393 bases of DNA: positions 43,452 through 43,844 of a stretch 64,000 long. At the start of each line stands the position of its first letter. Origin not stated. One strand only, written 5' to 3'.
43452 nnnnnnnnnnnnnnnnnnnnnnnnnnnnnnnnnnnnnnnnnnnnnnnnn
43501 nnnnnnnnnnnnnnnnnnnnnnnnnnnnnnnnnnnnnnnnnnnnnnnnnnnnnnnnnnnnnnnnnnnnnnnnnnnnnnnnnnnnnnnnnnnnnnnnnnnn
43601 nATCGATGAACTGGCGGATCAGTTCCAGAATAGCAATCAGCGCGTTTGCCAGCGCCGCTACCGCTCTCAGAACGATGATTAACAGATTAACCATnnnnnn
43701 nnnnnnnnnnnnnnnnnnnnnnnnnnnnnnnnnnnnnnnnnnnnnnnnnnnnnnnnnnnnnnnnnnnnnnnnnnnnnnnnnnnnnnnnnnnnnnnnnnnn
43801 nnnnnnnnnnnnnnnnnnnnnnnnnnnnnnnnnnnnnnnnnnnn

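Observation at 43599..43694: Unannotated 31-aa helical hydrophobic peptide resembling type I toxins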

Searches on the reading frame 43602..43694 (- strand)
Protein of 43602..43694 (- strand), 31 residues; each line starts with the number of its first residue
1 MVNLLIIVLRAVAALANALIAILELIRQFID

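Call 5: search_protein_families(library=pfam, proteins=[window:43602-43694:-], max_evalue=10)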
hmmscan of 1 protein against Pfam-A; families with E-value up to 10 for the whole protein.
seq(31 aa): 0 families

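Call 6: search_protein_families(library=ncbifam, proteins=[window:43602-43694:-], max_evalue=10)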
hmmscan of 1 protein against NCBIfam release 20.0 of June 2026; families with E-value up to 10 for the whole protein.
seq(31 aa): 2 families
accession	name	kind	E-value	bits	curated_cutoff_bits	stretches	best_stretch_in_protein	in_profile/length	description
NF041473.1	DinQ_rel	equivalog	4.4e-20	71.2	35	1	1-31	1-31/31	DinQ-like type I toxin DqlB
NF041472.1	toxin_DinQ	equivalog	7.6e-05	22.9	30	2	18-30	10-22/22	damage-inducible type I toxin DinQ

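Call 33: search_dna_similar(query=window:43602-43694:-, collection=plasmids, mode=protein, max_evalue=0.001, rows=spread, max_rows=40)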
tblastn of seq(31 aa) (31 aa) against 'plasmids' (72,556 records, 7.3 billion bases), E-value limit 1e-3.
No match.
